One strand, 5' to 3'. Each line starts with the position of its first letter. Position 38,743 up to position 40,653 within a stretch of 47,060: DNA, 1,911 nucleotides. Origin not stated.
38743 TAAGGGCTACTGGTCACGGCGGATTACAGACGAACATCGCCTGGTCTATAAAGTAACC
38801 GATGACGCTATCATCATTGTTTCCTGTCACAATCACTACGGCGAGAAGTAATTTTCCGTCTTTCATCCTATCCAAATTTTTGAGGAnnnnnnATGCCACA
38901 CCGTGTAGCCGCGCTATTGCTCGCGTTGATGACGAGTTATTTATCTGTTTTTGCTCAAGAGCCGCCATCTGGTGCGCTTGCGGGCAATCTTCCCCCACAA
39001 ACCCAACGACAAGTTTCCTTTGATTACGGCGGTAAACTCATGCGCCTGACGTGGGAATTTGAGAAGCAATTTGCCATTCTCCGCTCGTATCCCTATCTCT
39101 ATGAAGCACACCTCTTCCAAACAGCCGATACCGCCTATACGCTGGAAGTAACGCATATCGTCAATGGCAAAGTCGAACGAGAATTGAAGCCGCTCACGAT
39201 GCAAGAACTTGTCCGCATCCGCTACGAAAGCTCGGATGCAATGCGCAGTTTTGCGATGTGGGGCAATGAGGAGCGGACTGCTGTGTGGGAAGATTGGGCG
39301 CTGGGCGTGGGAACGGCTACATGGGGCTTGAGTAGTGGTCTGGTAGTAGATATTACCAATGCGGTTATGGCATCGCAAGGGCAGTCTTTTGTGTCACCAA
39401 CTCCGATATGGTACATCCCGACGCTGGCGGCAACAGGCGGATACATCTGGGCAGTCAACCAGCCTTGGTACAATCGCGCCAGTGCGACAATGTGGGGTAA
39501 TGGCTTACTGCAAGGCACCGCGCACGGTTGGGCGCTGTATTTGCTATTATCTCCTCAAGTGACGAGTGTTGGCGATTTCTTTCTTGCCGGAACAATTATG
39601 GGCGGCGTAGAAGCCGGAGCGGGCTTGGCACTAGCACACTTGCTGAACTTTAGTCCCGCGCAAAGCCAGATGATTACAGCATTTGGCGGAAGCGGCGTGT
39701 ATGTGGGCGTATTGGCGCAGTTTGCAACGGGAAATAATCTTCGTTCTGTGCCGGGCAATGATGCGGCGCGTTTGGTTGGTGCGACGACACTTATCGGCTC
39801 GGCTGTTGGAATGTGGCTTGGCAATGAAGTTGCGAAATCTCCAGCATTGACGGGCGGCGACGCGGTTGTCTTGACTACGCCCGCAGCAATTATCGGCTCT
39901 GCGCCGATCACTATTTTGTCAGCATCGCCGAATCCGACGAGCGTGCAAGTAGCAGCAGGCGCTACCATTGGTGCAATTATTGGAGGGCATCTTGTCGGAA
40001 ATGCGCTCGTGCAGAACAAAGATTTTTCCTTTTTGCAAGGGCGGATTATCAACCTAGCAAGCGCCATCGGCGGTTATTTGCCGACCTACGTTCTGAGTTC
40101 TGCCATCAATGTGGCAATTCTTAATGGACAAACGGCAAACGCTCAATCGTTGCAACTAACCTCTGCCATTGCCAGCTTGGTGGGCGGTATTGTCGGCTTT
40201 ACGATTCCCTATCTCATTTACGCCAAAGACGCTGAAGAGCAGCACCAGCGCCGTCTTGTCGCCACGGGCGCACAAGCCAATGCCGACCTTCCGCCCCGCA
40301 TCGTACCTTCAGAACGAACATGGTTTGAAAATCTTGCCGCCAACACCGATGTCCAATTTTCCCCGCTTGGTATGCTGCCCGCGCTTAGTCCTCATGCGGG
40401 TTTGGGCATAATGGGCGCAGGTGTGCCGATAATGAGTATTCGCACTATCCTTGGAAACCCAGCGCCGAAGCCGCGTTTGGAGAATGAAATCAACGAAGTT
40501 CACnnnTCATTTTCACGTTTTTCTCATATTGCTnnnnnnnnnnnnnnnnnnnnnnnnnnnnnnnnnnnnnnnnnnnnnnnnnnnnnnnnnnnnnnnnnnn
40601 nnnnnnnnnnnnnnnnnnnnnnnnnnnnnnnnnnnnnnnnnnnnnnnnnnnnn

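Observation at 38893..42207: Tandem pair of diverged paralogs encoding large Gly/Ala-rich polytopic membrane proteins of no recognisable family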

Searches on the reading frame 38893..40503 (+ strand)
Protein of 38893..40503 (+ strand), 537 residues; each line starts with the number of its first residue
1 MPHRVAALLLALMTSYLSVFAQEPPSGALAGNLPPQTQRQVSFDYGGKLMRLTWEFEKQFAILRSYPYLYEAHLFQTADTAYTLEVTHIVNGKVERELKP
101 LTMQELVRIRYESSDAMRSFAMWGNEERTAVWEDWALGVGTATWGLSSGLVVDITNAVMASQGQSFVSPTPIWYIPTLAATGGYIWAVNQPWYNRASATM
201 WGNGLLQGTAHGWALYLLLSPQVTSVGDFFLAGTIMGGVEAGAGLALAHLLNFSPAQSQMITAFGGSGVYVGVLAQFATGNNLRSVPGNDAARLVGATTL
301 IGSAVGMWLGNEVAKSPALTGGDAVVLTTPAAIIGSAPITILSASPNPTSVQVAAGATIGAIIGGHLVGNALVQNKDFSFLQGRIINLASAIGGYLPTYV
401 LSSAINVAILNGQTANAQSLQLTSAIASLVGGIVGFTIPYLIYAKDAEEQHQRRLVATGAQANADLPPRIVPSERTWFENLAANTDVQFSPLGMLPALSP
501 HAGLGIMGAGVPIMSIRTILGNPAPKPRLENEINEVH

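Call 4: search_protein_families(library=pfam, proteins=[window:38893-40503:+], max_evalue=1)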
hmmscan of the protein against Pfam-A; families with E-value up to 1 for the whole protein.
window:38893-40503:+ (537 aa): 0 families

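Call 5: search_protein_families(library=ncbifam, proteins=[window:38893-40503:+], max_evalue=1)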
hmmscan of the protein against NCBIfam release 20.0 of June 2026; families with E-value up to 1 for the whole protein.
window:38893-40503:+ (537 aa): 1 family
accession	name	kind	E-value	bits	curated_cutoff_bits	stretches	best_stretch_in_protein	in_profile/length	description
NF002366.0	PRK01346.1-3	equivalog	0.016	13.9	624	1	331-413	23-103/405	hypothetical protein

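Call 6: find_homologous_proteins(query=window:38893-40503:+)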
Query window:38893-40503:+ (537 aa): 19 proteins with E <= 0.001 among 8000 candidates.
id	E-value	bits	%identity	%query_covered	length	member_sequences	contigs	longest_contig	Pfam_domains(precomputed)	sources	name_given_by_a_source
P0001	0.0e+0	1112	93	100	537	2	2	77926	-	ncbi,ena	-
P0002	0.0e+0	1034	87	100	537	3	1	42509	-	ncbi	ncbi:MAG: hypothetical protein ACOVSW_11570 [Candidatus Kapaibacteriota bacterium]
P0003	3.2e-245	833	70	100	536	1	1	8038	-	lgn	-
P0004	5.3e-241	819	70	100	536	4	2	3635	-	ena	-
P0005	1.4e-236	805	69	96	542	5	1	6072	-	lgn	-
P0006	3.0e-231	787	69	97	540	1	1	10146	-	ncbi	-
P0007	3.8e-229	780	68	96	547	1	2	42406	-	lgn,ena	-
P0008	6.0e-220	750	65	100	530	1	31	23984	-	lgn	-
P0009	5.5e-211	720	63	100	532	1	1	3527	-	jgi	jgi:hypothetical protein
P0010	2.2e-206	705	63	96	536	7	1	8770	-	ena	-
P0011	8.1e-198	677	70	83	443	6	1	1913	-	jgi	jgi:hypothetical protein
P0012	4.7e-191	654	59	94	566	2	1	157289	-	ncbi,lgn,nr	ncbi:MAG: hypothetical protein MUF71_04800 [Candidatus Kapabacteria bacterium]|nr:hypothetical prote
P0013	1.0e-184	634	58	100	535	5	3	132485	-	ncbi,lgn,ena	-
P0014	1.1e-179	617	60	95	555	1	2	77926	-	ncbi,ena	-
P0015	2.2e-146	507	48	97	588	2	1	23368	-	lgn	-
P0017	1.4e-115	405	42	96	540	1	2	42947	-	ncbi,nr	ncbi:MAG: hypothetical protein RML40_03480 [Bacteroidota bacterium]|nr:hypothetical protein [Candida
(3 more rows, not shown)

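Call 9: search_solved_structures(query=window:38893-40503:+, max_evalue=10)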
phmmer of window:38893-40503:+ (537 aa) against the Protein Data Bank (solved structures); distinct sequences matched with E-value up to 10: 1.
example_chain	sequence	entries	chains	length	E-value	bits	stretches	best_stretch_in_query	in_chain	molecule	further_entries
8vlm_A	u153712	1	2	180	1.2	11.3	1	357-446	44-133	Cytosine deaminase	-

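Call 17: find_encoding_contigs(protein=P0012, flank=10000, max_places=3)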
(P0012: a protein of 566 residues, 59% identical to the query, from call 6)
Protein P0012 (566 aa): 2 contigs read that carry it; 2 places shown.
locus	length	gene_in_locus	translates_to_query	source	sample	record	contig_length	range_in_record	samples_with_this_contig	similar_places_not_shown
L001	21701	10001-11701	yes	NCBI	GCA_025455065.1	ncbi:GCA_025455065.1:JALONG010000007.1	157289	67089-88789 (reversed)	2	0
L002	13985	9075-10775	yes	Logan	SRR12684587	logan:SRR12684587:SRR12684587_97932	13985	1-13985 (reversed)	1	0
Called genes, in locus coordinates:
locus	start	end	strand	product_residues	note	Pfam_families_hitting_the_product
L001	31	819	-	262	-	PF00378:ECH_1, PF16113:ECH_2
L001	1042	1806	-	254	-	PF00581:Rhodanese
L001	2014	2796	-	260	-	-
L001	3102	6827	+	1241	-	PF13779:DUF4175 (weak)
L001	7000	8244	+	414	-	-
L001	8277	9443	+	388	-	PF00535:Glycos_transf_2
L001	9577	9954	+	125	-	PF18765:Polbeta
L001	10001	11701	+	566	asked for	-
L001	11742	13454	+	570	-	-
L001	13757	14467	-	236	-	PF00814:TsaD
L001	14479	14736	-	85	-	-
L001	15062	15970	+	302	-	PF23023:Anti-Pycsar_Apyc1, PF00753:Lactamase_B, PF12706:Lactamase_B_2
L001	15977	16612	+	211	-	PF02245:Pur_DNA_glyco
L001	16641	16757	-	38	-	-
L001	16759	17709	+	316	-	PF00535:Glycos_transf_2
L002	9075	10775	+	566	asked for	-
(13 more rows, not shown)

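Call 18: find_encoding_contigs(protein=P0017, flank=10000, max_places=3)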
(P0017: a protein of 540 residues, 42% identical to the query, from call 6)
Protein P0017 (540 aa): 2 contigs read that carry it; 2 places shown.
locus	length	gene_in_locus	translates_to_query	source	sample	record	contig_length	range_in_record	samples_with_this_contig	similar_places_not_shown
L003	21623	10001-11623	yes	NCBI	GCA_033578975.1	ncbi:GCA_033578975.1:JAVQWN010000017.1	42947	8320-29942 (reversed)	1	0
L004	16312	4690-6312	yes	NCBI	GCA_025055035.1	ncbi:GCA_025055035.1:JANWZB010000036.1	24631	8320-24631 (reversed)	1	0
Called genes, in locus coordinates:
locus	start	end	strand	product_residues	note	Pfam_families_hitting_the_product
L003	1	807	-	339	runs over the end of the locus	PF01408:GFO_IDH_MocA, PF03447:NAD_binding_3 (faint), PF22725:GFO_IDH_MocA_C3, PF02894:GFO_IDH_MocA_C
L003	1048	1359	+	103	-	PF01627:Hpt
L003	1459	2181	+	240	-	-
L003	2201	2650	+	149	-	PF05523:FdtA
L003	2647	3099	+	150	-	PF05523:FdtA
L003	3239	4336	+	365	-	PF00383:dCMP_cyt_deam_1, PF14437:MafB19-deam, PF01872:RibD_C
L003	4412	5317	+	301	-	PF13230:GATase_4, PF13522:GATase_6 (weak)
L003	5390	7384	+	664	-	PF00662:Proton_antipo_N, PF00361:Proton_antipo_M, PF01010:Proton_antipo_C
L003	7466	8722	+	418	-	-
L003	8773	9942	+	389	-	PF00535:Glycos_transf_2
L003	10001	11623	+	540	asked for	-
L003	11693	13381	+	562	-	-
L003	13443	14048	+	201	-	PF02245:Pur_DNA_glyco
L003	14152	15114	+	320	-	PF00535:Glycos_transf_2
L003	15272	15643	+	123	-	PF05164:ZapA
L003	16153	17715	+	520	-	PF12072:RNase_Y_N, PF00013:KH_1 (weak), PF01966:HD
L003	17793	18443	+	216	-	PF01502:PRA-CH, PF01503:PRA-PH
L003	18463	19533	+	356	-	PF07584:BatA (weak), PF00092:VWA, PF13519:VWA_2, PF13768:VWA_3 (weak)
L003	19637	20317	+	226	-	PF23914:TPR_CcmH_CycH (faint), PF07719:TPR_2 (faint), PF13181:TPR_8 (faint), PF13374:TPR_10 (faint), PF13428:TPR_14 (faint), PF13424:TPR_12, PF00515:TPR_1 (weak), PF13414:TPR_11, +5 more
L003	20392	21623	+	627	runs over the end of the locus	PF13584:BatD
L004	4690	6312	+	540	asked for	-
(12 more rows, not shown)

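Call 24: predict_structure(alignment_id=A1)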
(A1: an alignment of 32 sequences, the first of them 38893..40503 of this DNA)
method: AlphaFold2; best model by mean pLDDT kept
length: 537 residues; sequences in the alignment: 32
mean_pLDDT: 74.1   pTM: 0.61
mean pLDDT of the five models: 74.1, 72.6, 70.6, 70.5, 68.0
residues with pLDDT >= 90: 117; 70-90: 251; 50-70: 72; < 50: 97
segments of 3 or more residues with pLDDT < 50: 1-4, 15-37, 120-125, 461-479, 493-512, 520-537
pLDDT, mean of each block of 10 residues (from residue 1): 56 47 28 46 74 73 75 81 82 77 85 68 50 83 92 87 70 89 89 86 93 89 78 93 89 87 92 83 64 88 93 80 89 78 71 85 92 87 86 83 84 84 88 91 85 68 38 45 51 46 38 49 41 40
secondary structure, 60 per line:
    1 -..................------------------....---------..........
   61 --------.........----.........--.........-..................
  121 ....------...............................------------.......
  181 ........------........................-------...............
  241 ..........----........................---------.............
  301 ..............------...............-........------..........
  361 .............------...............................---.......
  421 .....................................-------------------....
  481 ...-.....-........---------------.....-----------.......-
elements in order: H2-19 E38-41 E51-53 H54-60 E69-77 E82-90 E93-101 H103-124 H131-161 H174-188 H195-218 H226-250 H255-278 H288-314 H321-335 H337-344 H351-373 H380-410 H414-457 H477-483 E485-489 H491-498 E514-518 H530-536

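Call 25: search_protein_representatives(alignment_id=A1)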
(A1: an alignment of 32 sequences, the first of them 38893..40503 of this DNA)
Query: 32 sequences, 531 profile positions. Proteins with E-value up to 0.001 (for the whole library): 714; up to 1e-10: 469; up to 1e-30: 151. The best 150 are listed.
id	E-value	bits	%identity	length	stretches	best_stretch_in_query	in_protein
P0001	7.2e-228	774.0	-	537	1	3-530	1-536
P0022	6.0e-224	761.0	-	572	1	5-530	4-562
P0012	3.2e-200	682.7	-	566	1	3-527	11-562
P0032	4.3e-191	652.6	-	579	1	9-530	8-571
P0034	2.1e-180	617.4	-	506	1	33-527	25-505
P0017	3.8e-178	609.9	-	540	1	3-517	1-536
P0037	1.2e-161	555.4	-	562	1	6-522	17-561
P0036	2.6e-145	501.5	-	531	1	55-529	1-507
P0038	1.1e-142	492.9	-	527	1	30-523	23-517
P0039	4.7e-130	451.2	-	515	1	36-522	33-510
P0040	1.2e-118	413.5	-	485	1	38-517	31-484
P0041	3.0e-118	412.2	-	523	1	26-404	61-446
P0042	1.3e-74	268.3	-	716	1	42-528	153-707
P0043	1.1e-73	265.2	-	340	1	35-350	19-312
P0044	2.0e-55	204.9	-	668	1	38-515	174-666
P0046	7.2e-49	183.3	-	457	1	39-447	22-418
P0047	2.6e-48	181.4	-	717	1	27-514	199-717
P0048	4.6e-48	180.6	-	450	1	39-448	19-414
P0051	9.8e-47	176.2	-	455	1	35-445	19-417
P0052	1.6e-46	175.5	-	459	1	34-447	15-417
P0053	1.9e-46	175.2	-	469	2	37-446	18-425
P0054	7.0e-46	173.4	-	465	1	37-446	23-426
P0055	1.0e-45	172.9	-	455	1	37-450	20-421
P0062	7.5e-43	163.4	-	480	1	32-436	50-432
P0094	7.3e-38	146.9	-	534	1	23-454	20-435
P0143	8.8e-34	133.5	-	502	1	35-450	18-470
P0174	5.1e-31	124.3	-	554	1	32-454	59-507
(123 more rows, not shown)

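Call 26: search_protein_families(library=pfam, proteins=[P0046, P0048, P0051, P0055, P0042, P0044, P0047, P0094, P0143, P0174], max_evalue=0.1)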
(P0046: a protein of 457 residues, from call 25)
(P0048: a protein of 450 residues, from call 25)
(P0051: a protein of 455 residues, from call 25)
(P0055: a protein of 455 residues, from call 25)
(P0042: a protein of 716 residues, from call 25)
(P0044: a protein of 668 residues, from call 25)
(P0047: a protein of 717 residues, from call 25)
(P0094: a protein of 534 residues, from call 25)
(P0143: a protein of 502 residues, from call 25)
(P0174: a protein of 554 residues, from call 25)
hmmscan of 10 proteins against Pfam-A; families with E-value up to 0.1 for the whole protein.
P0046 (457 aa): 2 families
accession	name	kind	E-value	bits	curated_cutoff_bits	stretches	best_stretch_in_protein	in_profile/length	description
PF11028.14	TMEM260-like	-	0.014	15.6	24.2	0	277-353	79-158/179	Protein O-mannosyl-transferase TMEM260-like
PF06066.16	SepZ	-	0.032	14.9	27.3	1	366-405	48-87/99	SepZ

P0048 (450 aa): 0 families

P0051 (455 aa): 0 families

P0055 (455 aa): 3 families
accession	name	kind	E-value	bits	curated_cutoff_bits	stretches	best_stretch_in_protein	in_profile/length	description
PF03253.19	UT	-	0.017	14.8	25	1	326-407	33-100/292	Urea transporter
PF20448.3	DUF6705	-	0.027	14.7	24.4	1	6-78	2-60/188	Family of unknown function (DUF6705)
PF09527.15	ATPase_gene1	-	0.058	13.9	26.6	0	357-379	5-27/54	Putative F0F1-ATPase subunit Ca2+/Mg2+ transporter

P0042 (716 aa): 1 family
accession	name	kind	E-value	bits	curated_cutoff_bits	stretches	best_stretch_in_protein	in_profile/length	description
PF13488.11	Gly-zipper_Omp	-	0.024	15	25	1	408-452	5-46/46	Glycine zipper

P0044 (668 aa): 1 family
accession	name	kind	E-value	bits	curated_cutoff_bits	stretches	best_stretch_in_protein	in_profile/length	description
PF11139.14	SfLAP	-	0.033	14.1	35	1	524-629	17-106/213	Sap, sulfolipid-1-addressing protein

P0047 (717 aa): 0 families

P0094 (534 aa): 0 families

P0143 (502 aa): 0 families

P0174 (554 aa): 0 families

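Call 27: list_cluster_members(proteins=[P0046, P0048, P0051, P0052, P0055, P0042, P0044, P0047, P0038, P0039])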
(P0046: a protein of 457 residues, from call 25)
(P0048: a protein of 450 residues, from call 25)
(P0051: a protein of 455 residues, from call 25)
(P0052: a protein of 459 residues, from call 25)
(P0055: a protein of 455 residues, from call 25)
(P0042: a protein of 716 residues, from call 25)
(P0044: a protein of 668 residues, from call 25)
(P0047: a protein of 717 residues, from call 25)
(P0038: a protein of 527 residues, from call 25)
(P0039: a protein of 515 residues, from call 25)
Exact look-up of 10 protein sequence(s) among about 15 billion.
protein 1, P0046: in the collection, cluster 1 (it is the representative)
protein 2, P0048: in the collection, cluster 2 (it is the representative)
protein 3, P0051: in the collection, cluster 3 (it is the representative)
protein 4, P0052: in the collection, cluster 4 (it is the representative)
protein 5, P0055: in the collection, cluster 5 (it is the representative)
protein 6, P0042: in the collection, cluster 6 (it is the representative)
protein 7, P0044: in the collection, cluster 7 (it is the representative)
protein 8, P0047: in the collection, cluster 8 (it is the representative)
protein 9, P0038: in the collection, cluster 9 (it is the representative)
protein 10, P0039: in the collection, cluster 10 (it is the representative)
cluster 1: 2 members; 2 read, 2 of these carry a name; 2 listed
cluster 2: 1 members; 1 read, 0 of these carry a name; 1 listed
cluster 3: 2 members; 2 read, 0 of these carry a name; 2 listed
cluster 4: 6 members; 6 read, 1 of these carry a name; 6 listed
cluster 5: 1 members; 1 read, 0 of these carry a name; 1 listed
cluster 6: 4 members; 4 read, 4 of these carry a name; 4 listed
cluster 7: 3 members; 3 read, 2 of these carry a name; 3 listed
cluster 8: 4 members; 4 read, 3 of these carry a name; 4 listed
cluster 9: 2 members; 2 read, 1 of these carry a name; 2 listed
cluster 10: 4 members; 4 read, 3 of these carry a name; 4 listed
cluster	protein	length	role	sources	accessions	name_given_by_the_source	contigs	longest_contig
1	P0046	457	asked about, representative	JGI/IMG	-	hypothetical protein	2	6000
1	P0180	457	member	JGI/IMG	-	hypothetical protein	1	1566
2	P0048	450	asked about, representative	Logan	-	-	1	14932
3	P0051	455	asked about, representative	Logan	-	-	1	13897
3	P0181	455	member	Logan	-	-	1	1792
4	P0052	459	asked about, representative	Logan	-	-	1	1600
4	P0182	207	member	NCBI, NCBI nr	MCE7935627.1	MAG: hypothetical protein DYG96_13705, partial [Chlorobi bacterium CHB2] | hypothetical protein [Chlorobi bacterium CHB2]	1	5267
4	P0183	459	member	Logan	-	-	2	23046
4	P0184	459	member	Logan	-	-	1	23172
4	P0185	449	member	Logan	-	-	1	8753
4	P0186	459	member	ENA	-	-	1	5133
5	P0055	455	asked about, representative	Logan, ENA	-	-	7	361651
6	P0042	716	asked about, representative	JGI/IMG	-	hypothetical protein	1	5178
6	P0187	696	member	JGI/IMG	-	hypothetical protein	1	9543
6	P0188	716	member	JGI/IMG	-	hypothetical protein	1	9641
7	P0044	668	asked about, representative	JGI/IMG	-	hypothetical protein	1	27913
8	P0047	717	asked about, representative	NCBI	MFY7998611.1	MAG: hypothetical protein ACOVSW_08425 [Candidatus Kapaibacteriota bacterium]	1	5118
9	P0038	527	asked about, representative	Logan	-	-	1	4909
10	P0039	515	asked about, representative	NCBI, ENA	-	-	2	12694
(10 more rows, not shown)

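Call 29: search_solved_structures(query=A1, max_evalue=10)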
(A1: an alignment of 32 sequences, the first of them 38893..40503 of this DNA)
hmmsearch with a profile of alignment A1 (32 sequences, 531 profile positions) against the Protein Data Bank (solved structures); distinct sequences matched with E-value up to 10: 1.
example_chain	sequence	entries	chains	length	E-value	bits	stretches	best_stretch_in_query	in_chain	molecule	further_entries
7zc6_A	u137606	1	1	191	0.26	13.1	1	398-441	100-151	RnfA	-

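Call 30: fold_search(model_id=the predicted structure, library=pdb)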
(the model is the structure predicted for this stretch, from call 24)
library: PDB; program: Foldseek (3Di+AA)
matches with E <= 10: 342; with E <= 0.001: 0
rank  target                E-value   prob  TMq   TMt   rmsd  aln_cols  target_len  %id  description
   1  6e9o_A                4.5e-01  0.25  0.18  0.22  18.0       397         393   13  E. coli D-galactonate:proton symporter mutant E133Q in the outward substrate-bound form (released 2019-05-22)
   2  9ij9_R                4.5e-01  0.18  0.14  0.21  24.1       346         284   10  A Cryo-EM structure of Bitter taste receptor TAS2R14 with Gi complex (released 2024-07-24)
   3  4ja3_A                4.7e-01  0.25  0.18  0.21  16.9       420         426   14  Partially occluded inward open conformation of the xylose transporter XylE from E. coli (released 2013-05-01)
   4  9b47_B                4.7e-01  0.25  0.18  0.21  19.3       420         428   11  Y328F variant of P. indica phosphate transporter (released 2025-03-26)
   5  8vy7_R                4.7e-01  0.18  0.14  0.22  24.8       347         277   10  CryoEM structure of Gi-coupled TAS2R14 with cholesterol and an intracellular tastant (released 2024-04-03)
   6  9okh                  4.9e-01  0.18  0.15  0.17  19.0       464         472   11  Cryo-EM structure of human SV2A in complex with UCBJ (released 2025-12-10)
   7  8tth_A                5.8e-01  0.30  0.20  0.26  17.1       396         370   13  NorA single mutant - D307N at pH 7.5 (released 2024-05-29)
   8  7tdz_i                6.0e-01  0.10  0.13  0.08  27.8       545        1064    9  Cryo-EM model of protomer of the cytoplasmic ring of the nuclear pore complex from Xenopus laevis (released 2022-06-22)
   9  8hs2_R                6.9e-01  0.14  0.14  0.20  23.0       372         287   10  Orphan GPR20 in complex with Fab046 (released 2023-03-08)
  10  8xqt_R                6.9e-01  0.12  0.12  0.18  25.1       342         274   10  Structure of human class T GPCR TAS2R14-Gi complex. (released 2024-07-10)
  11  9c3f                  7.2e-01  0.09  0.13  0.14  16.5       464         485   13  Cryo-EM structure of E. coli AmpG (released 2024-12-18)
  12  7lo7_Z                8.9e-01  0.23  0.20  0.27  16.8       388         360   13  NorA in complex with Fab25 (released 2022-04-20)
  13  8xqr_R                1.0e+00  0.15  0.15  0.23  24.8       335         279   10  Structure 2 of human class T GPCR TAS2R14-miniGs/gust complex with Flufenamic acid. (released 2024-07-10)
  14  9pcb                  1.0e+00  0.15  0.17  0.20  19.1       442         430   13  Structure of Synaptic Vesicle Protein 2A Bound to UCB-J (released 2025-09-10)
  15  6grj_E                1.0e+00  0.06  0.08  0.11  39.1       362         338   14  Structure of the AhlB pore of the tripartite alpha-pore forming toxin, AHL, from Aeromonas hydrophila. (released 2019-07-03)
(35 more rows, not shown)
